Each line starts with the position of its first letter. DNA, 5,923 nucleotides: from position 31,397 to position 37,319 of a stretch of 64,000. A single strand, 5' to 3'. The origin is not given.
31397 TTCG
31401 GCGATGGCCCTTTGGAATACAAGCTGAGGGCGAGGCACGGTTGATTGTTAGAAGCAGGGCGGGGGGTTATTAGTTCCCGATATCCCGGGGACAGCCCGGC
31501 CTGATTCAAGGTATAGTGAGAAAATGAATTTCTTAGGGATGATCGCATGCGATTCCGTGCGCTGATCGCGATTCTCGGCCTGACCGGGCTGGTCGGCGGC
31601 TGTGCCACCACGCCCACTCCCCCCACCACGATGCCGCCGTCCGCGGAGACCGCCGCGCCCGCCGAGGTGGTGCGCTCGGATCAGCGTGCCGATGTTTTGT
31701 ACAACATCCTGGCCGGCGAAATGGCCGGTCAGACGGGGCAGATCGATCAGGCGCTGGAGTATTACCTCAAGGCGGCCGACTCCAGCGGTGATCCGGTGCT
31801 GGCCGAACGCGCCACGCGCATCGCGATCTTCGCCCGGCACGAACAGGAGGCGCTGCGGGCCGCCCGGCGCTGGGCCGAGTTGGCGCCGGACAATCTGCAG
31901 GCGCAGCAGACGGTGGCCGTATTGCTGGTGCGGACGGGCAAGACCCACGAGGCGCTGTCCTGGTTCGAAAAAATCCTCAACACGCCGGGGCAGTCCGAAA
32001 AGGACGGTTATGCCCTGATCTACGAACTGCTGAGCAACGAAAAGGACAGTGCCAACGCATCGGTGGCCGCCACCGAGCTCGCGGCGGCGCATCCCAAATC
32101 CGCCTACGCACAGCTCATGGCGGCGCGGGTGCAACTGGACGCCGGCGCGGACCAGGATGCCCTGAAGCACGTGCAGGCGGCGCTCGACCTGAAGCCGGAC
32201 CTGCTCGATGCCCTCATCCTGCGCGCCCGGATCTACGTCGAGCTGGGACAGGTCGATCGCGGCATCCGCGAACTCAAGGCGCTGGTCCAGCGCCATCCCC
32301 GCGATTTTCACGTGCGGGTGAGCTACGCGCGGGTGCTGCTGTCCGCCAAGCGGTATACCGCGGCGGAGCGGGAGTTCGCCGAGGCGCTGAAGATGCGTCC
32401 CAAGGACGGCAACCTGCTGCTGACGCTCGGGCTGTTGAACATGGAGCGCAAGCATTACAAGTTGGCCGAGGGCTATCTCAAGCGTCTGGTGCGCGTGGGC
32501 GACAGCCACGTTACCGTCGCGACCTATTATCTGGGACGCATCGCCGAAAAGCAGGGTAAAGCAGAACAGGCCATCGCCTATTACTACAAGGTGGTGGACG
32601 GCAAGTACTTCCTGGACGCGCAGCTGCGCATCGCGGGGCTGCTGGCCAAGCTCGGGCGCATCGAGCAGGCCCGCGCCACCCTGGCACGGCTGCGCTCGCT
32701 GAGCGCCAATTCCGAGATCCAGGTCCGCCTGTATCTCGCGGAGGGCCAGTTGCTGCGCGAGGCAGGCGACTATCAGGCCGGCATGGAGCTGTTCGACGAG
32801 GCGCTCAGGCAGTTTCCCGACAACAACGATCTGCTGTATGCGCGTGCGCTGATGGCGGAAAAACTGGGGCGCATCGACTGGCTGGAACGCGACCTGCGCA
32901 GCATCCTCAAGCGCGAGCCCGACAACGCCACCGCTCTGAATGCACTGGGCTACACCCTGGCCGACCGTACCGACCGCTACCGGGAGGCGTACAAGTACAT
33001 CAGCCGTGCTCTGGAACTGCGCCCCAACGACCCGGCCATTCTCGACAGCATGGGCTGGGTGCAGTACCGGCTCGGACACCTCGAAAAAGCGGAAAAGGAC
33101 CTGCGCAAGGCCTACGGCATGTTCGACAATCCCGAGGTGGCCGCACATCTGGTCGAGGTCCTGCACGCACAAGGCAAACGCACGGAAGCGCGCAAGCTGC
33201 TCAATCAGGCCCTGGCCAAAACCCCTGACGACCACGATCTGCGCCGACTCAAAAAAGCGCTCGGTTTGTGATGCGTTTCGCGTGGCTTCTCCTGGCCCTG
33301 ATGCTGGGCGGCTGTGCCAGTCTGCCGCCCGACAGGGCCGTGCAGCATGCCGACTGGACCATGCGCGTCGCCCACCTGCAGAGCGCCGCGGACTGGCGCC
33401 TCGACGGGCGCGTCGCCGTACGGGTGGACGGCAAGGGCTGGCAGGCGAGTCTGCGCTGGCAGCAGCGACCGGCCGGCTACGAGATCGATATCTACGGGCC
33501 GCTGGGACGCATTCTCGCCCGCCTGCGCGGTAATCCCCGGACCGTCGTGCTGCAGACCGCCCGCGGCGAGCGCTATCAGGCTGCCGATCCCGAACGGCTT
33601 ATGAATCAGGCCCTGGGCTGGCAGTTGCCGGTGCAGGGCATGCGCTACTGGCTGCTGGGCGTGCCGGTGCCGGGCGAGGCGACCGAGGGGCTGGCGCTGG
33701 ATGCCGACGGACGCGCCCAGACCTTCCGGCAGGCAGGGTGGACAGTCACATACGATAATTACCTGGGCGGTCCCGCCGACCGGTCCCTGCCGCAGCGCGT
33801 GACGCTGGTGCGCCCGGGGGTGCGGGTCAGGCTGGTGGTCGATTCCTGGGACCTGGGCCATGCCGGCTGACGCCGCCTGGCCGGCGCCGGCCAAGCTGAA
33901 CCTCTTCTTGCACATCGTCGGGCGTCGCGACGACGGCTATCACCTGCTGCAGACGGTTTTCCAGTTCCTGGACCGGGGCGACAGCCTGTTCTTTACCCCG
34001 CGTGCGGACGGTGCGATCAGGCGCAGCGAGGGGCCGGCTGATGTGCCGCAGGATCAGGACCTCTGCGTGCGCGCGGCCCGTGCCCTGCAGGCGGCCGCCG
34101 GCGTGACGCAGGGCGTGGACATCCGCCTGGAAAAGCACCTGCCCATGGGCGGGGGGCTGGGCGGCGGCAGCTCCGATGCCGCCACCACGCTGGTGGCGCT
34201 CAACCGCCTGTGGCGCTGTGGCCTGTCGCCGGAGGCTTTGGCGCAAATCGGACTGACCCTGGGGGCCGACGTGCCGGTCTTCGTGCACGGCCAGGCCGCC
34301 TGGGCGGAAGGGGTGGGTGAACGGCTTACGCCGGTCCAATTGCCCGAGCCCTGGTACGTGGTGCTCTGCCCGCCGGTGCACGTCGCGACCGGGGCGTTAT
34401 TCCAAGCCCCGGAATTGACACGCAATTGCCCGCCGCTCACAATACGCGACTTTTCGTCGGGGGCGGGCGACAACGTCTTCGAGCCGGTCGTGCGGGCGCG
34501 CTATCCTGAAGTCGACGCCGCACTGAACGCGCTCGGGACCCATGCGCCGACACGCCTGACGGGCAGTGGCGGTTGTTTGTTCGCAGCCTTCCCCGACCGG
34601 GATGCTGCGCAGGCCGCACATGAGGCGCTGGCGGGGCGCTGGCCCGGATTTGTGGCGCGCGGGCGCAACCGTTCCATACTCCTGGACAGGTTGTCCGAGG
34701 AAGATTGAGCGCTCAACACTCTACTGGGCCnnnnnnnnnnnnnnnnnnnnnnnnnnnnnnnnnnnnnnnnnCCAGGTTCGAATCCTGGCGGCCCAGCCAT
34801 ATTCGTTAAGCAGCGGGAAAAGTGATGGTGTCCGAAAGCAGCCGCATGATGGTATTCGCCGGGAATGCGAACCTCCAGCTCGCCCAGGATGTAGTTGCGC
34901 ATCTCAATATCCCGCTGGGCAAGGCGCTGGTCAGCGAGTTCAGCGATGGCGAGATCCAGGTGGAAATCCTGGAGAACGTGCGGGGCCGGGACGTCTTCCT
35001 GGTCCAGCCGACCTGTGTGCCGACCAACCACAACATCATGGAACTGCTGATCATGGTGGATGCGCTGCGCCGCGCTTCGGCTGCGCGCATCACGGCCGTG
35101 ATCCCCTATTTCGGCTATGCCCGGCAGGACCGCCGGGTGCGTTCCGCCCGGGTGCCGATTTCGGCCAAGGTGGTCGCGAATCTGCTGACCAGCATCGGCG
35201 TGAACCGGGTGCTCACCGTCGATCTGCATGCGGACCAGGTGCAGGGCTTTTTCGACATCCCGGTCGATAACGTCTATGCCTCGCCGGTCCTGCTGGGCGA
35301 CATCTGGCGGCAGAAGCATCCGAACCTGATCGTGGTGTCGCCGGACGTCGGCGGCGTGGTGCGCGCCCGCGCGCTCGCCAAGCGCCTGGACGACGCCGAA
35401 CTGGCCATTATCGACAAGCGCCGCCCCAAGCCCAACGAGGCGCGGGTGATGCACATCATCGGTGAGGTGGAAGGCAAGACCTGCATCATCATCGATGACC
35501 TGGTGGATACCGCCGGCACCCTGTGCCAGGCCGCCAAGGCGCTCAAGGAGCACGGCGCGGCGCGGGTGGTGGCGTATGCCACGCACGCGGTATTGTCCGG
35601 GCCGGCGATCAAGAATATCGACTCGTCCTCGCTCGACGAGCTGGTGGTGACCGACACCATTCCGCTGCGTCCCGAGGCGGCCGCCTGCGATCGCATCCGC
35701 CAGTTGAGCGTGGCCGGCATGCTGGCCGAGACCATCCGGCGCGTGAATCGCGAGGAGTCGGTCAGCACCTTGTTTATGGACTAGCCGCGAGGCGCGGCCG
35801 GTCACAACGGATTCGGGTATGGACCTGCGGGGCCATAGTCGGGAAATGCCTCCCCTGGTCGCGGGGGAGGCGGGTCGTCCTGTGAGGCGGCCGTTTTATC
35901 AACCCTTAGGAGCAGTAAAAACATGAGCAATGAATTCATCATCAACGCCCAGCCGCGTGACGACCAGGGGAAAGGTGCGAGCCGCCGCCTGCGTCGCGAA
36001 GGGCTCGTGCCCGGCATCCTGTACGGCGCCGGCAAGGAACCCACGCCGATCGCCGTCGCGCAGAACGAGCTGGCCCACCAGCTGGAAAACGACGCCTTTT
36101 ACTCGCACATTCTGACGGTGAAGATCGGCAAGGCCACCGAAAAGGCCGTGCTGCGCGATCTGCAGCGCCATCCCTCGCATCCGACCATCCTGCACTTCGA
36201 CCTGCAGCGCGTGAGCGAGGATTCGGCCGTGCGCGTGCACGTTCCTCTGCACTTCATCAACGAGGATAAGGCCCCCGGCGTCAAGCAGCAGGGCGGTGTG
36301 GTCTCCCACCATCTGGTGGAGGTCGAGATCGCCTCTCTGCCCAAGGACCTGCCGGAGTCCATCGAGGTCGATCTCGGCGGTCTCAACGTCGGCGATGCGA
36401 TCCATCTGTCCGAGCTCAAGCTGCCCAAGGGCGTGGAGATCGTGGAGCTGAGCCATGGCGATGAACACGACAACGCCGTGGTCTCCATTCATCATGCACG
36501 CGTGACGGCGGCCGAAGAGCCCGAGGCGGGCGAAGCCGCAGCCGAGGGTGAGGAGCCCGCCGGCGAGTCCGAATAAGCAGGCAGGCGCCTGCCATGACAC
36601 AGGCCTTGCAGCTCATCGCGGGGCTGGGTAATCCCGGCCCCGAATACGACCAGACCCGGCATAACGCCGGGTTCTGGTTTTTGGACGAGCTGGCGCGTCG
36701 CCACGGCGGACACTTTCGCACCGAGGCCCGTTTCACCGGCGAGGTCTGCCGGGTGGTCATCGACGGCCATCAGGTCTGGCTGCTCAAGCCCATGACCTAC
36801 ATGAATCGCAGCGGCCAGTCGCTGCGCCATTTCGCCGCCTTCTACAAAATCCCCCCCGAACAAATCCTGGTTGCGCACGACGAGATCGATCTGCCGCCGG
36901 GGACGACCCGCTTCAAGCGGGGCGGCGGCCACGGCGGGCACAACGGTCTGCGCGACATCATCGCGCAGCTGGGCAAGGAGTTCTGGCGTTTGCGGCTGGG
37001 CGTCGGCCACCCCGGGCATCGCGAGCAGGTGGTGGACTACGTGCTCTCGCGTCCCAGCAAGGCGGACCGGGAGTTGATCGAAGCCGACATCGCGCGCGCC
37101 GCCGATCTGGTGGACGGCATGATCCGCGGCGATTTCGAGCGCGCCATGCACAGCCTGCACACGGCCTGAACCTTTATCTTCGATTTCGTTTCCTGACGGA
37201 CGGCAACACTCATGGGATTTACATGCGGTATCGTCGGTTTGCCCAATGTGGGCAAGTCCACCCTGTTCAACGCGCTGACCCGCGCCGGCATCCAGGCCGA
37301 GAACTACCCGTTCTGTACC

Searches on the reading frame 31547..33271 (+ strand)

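Call 67: search_protein_families(library=pfam, proteins=[window:31547-33271:+], max_evalue=0.000001)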
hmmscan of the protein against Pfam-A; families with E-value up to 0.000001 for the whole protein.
window:31547-33271:+ (574 aa): 21 families
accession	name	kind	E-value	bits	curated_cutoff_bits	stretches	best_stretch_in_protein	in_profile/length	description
PF14559.12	TPR_19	-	2.4e-37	127.5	25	1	510-571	5-67/68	Tetratricopeptide repeat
PF13432.12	TPR_16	-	1.9e-36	124.5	32.7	1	226-287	3-64/65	Tetratricopeptide repeat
PF13428.12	TPR_14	-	8.3e-32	106.8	23.5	0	394-434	2-42/44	Tetratricopeptide repeat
PF07719.23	TPR_2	-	3.7e-29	98.8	27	0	394-426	2-34/34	Tetratricopeptide repeat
PF13181.12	TPR_8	-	1.3e-24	84.6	25.7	0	461-495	1-34/34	Tetratricopeptide repeat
PF13424.12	TPR_12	-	3.7e-23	82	30.1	0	461-526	3-75/77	Tetratricopeptide repeat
PF13431.12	TPR_17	-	1.8e-19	68.8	24.4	0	487-516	4-33/34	Tetratricopeptide repeat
PF13371.12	TPR_9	-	4.2e-18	65.6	35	0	474-522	7-55/73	Tetratricopeptide repeat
PF00515.34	TPR_1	-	3.3e-17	61.9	27.8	0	476-495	15-34/34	Tetratricopeptide repeat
PF12895.13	ANAPC3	-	2.8e-15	56.8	27.2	0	169-244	6-80/82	Anaphase-promoting complex, cyclosome, subunit 3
PF23914.1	TPR_CcmH_CycH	-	5.1e-15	56.1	42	0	247-349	43-147/158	Cytochrome c-type biogenesis protein H TPR domain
PF13414.12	TPR_11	-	1.7e-14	53.7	26.8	0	538-564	3-29/42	TPR repeat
PF25062.1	ARM_TT21_N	-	2.3e-14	54.1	40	0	446-561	85-200/222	Tetratricopeptide repeat protein 21 N-terminal ARM repeat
PF24575.1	TPR_Slam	-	4.3e-12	46.8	35.2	0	227-277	54-104/104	Surface lipoprotein assembly modifier, N-terminal TPR repeats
PF13174.12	TPR_6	-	8e-12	45.4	26.3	0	357-388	1-32/33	Tetratricopeptide repeat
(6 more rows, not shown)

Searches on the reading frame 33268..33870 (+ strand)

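Call 67: search_protein_families(library=pfam, proteins=[window:33268-33870:+], max_evalue=0.000001)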
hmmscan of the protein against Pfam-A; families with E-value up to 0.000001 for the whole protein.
window:33268-33870:+ (200 aa): 1 family
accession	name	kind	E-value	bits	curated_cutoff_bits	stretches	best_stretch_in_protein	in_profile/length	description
PF03550.21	LolB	-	3.1e-47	160.9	23.7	1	42-194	2-151/151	Outer membrane lipoprotein LolB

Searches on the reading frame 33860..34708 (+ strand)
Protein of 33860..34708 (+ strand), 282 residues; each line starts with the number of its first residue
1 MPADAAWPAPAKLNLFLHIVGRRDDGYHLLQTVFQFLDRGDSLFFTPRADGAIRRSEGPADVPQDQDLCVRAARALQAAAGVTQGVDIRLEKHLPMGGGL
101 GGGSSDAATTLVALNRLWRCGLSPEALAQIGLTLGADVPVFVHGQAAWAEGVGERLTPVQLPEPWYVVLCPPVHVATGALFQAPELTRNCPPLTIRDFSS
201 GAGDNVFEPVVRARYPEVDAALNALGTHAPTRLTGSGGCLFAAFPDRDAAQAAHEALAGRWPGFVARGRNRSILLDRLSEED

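Call 67: search_protein_families(library=pfam, proteins=[window:33860-34708:+], max_evalue=0.000001)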
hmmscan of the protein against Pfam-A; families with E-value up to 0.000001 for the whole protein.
window:33860-34708:+ (282 aa): 2 families
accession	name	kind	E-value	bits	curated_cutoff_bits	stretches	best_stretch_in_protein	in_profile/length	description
PF00288.32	GHMP_kinases_N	-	2.8e-19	69.5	22.3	1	68-145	2-87/87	GHMP kinases N terminal domain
PF08544.19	GHMP_kinases_C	-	7.1e-10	39.6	21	1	203-261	23-83/85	GHMP kinases C terminal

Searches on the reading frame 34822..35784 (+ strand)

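Call 67: search_protein_families(library=pfam, proteins=[window:34822-35784:+], max_evalue=0.000001)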
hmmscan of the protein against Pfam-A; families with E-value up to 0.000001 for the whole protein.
window:34822-35784:+ (320 aa): 3 families
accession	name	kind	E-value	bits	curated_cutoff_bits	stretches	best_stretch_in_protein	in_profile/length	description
PF13793.12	Pribosyltran_N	-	2.8e-53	179.2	25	1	9-126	1-117/117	N-terminal domain of ribose phosphate pyrophosphokinase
PF14572.12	Pribosyl_synth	-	5.1e-30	105.2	27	1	205-318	70-183/184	Phosphoribosyl synthetase-associated domain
PF00156.33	Pribosyltran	-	2.2e-20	73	26.3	1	167-272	29-141/158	Phosphoribosyl transferase domain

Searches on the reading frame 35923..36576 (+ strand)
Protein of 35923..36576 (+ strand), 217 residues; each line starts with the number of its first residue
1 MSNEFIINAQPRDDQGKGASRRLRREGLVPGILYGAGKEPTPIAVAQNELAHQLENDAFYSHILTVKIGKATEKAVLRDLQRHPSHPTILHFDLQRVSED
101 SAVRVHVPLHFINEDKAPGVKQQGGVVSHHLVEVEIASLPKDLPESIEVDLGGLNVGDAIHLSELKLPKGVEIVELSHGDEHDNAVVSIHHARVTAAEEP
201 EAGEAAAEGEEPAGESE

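Call 67: search_protein_families(library=pfam, proteins=[window:35923-36576:+], max_evalue=0.000001)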
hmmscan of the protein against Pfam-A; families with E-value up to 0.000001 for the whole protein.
window:35923-36576:+ (217 aa): 2 families
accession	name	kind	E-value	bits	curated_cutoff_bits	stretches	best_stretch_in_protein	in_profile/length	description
PF14693.11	Ribosomal_TL5_C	-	1.3e-26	93.2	27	1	103-192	2-83/84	Ribosomal protein TL5, C-terminal domain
PF01386.24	Ribosomal_L25p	-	2.5e-25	89.2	23.6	1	7-94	1-82/82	Ribosomal L25p family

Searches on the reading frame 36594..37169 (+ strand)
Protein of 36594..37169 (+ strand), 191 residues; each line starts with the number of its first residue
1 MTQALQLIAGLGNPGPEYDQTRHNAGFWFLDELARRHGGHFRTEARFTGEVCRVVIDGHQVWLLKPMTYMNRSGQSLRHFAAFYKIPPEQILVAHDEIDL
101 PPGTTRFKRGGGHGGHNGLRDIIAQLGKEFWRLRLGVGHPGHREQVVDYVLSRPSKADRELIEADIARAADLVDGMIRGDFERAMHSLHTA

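Call 67: search_protein_families(library=pfam, proteins=[window:36594-37169:+], max_evalue=0.000001)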
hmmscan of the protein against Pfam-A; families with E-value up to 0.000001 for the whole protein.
window:36594-37169:+ (191 aa): 1 family
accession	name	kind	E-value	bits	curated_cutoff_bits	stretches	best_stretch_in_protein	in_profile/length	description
PF01195.25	Pept_tRNA_hydro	-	6.1e-68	228.7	27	1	7-188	1-182/183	Peptidyl-tRNA hydrolase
